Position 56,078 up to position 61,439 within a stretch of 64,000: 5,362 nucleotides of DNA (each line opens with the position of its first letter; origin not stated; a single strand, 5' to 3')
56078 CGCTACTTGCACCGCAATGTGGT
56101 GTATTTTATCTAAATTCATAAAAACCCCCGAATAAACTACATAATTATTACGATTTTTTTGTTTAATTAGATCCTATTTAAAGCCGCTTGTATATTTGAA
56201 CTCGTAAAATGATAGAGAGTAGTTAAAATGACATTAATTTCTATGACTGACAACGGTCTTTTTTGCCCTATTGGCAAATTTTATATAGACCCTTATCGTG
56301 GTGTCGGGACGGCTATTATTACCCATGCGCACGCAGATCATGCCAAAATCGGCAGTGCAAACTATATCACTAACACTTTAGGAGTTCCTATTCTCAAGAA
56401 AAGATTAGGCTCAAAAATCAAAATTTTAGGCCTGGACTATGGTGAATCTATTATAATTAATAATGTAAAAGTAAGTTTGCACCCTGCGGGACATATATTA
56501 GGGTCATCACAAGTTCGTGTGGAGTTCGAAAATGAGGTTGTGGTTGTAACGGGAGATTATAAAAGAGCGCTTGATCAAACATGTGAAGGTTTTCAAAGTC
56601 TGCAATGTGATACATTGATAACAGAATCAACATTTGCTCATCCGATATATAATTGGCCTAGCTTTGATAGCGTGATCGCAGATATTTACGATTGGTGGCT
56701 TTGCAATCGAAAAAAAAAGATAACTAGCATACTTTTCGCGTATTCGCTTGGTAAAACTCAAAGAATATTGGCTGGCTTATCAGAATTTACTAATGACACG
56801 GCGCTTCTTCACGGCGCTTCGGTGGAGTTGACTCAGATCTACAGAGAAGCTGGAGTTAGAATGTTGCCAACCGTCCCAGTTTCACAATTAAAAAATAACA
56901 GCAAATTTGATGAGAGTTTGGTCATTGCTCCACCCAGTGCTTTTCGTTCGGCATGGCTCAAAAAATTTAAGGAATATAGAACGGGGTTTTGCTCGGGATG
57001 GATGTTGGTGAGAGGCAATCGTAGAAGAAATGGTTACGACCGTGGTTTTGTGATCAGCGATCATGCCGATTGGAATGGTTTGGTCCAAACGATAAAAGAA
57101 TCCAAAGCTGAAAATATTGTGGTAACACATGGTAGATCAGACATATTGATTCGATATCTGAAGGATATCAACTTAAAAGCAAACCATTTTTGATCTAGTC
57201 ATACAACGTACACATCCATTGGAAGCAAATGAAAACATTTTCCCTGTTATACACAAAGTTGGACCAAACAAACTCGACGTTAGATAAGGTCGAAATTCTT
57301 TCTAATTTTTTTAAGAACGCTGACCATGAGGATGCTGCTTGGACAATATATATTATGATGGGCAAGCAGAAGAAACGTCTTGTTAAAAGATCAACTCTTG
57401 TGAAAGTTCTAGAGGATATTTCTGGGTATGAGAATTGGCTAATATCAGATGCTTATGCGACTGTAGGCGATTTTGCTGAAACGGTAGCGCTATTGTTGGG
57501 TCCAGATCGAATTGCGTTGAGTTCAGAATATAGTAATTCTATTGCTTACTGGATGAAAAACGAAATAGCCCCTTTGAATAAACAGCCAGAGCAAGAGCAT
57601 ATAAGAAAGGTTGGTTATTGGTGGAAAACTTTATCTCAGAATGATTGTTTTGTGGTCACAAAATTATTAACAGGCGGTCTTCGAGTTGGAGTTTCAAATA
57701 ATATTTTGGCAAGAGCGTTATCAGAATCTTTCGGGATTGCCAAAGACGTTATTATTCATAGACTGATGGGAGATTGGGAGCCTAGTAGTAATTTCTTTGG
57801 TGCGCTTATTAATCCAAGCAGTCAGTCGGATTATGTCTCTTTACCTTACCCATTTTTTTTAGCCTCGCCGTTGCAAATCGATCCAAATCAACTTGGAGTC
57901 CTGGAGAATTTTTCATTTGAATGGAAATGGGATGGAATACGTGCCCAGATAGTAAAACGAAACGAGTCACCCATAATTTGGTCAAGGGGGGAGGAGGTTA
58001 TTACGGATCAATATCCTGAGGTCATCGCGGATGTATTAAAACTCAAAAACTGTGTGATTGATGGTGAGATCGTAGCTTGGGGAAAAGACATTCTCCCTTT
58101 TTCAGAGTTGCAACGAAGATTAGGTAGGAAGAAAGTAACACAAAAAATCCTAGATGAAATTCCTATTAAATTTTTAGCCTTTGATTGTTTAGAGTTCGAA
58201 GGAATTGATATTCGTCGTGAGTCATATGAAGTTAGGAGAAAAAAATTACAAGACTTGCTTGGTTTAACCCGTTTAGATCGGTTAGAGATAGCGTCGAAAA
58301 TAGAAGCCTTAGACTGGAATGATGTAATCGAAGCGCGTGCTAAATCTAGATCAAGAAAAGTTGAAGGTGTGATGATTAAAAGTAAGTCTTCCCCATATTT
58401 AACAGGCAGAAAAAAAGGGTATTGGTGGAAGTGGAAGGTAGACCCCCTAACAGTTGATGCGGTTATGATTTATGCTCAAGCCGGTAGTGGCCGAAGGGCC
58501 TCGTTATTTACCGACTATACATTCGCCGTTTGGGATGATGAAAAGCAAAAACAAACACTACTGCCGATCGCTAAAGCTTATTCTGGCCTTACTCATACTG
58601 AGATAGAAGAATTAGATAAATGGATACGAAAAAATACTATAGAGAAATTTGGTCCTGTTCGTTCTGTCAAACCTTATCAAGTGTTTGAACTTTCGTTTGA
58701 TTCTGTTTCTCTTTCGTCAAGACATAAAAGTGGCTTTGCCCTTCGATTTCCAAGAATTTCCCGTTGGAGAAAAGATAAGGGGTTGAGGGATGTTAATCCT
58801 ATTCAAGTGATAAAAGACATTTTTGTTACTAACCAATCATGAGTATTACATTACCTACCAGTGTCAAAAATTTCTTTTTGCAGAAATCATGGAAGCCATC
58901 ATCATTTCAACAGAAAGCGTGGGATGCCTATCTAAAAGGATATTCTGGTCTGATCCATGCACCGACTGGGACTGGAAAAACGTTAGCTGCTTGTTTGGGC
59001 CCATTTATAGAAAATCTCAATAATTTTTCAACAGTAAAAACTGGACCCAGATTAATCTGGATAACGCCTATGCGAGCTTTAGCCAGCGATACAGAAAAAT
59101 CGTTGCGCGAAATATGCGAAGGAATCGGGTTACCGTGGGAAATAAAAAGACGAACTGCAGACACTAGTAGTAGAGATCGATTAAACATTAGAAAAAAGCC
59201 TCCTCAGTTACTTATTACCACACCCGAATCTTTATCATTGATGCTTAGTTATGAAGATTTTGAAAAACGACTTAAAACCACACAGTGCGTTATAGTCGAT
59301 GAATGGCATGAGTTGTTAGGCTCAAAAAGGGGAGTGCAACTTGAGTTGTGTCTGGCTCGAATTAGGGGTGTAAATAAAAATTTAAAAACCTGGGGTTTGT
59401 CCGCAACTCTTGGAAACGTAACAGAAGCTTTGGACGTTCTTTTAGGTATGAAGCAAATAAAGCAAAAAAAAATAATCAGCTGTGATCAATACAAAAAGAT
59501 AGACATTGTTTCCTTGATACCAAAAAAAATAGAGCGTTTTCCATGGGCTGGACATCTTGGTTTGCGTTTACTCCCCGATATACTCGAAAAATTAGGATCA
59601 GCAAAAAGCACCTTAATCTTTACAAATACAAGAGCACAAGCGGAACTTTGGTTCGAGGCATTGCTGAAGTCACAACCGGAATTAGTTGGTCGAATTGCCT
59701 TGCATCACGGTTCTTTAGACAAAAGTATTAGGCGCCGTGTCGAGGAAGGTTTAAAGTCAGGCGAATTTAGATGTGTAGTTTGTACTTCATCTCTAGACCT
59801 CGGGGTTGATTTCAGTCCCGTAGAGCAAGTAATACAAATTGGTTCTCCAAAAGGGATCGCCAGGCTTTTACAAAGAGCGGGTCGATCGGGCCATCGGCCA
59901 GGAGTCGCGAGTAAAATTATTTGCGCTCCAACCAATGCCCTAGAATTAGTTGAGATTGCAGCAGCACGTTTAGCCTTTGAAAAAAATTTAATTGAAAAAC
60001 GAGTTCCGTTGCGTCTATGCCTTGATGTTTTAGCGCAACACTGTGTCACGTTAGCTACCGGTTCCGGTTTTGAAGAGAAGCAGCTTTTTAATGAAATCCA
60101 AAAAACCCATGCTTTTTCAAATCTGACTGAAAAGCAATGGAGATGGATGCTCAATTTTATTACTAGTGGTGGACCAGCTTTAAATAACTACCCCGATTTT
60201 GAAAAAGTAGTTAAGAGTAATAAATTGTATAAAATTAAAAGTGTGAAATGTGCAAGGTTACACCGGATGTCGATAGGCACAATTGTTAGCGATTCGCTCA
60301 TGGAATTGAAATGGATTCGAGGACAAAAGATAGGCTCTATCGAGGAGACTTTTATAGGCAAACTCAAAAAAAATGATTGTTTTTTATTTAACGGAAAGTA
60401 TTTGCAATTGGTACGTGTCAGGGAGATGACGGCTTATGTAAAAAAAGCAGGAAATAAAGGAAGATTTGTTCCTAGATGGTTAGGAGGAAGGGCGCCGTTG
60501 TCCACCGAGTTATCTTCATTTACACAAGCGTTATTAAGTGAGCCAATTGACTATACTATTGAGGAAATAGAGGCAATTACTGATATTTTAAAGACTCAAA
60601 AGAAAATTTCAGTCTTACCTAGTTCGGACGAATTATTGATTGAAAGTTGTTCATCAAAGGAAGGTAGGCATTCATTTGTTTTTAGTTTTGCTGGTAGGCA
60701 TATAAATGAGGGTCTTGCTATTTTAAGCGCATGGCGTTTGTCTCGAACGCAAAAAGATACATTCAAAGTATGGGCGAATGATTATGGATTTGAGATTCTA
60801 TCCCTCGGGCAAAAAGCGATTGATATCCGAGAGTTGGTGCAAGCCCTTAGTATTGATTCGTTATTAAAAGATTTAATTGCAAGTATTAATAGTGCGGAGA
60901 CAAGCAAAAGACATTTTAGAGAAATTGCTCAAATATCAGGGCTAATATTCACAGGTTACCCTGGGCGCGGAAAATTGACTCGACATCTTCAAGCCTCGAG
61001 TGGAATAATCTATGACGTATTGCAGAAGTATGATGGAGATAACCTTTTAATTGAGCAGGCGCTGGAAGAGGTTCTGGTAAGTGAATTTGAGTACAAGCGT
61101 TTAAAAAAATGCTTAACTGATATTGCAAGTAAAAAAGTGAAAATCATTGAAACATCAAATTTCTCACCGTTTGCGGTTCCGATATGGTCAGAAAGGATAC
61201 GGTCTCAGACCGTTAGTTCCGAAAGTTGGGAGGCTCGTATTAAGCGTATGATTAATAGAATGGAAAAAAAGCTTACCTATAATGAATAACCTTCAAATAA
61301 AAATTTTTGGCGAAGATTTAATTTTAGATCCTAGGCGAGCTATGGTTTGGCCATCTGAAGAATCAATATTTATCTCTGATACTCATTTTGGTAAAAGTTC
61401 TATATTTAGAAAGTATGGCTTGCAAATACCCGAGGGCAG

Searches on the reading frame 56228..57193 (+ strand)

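Call 22: search_protein_families(library=pfam, proteins=[window:56228-57193:+], max_evalue=0.00001)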
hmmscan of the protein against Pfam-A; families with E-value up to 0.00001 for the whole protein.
window:56228-57193:+ (321 aa): 0 families

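Call 81: search_protein_families(library=pfam, proteins=[window:56228-57193:+], max_evalue=0.01)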
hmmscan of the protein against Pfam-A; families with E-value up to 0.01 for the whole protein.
window:56228-57193:+ (321 aa): 2 families
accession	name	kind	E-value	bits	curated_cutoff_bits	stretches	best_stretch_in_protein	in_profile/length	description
PF00753.33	Lactamase_B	-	0.00016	22.2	22.7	0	29-122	47-161/196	Metallo-beta-lactamase superfamily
PF07521.17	RMMBL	-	0.0024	18.3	21.6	1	276-304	14-42/63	Zn-dependent metallo-hydrolase RNA specificity domain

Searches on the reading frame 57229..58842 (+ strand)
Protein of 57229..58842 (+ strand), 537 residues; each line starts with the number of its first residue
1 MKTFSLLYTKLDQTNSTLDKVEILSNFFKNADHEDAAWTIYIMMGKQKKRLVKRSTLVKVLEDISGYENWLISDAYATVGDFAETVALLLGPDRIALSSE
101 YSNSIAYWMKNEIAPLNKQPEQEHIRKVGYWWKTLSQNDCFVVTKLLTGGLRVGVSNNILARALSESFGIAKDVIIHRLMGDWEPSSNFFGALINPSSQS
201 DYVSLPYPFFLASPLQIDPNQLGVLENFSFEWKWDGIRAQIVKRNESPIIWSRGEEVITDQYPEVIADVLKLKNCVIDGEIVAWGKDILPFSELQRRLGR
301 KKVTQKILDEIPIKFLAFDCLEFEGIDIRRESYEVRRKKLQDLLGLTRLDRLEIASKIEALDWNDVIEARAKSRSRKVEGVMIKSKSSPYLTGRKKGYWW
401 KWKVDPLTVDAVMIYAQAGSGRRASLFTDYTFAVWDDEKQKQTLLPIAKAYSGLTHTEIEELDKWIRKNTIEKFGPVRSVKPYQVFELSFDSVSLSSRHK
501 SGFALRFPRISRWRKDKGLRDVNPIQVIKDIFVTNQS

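Call 22: search_protein_families(library=pfam, proteins=[window:57229-58842:+], max_evalue=0.00001)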
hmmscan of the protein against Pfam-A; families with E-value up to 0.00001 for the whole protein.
window:57229-58842:+ (537 aa): 3 families
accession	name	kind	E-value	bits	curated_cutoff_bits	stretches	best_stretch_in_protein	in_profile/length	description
PF01068.26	DNA_ligase_A_M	-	7.8e-36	124.1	26.2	1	226-403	20-204/204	ATP dependent DNA ligase domain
PF04675.19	DNA_ligase_A_N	-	2.9e-16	60.6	24.6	1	3-164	4-173/174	DNA ligase N terminus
PF04679.21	DNA_ligase_A_C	-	9.5e-09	36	27.5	1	424-517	2-94/94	ATP dependent DNA ligase C terminal region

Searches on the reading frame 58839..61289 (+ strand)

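Call 22: search_protein_families(library=pfam, proteins=[window:58839-61289:+], max_evalue=0.00001)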
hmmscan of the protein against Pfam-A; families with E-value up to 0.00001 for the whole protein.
window:58839-61289:+ (816 aa): 5 families
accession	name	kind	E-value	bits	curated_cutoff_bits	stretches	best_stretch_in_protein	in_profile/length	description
PF19306.5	WH_Lhr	-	3.5e-56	189.6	27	1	380-540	3-164/168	Large helicase-related protein, winged helix domain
PF08494.16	DEAD_assoc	-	1.8e-49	168.6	23.5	1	593-779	1-191/191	DEAD/H associated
PF00270.35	DEAD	-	4.3e-31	108.3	26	1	22-194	2-164/167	DEAD/DEAH box helicase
PF00271.37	Helicase_C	-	7.6e-17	62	23.5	1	244-351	5-107/110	Helicase conserved C-terminal domain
PF04851.21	ResIII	-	1.4e-09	38.5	22.5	1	20-191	4-162/164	Type III restriction enzyme, res subunit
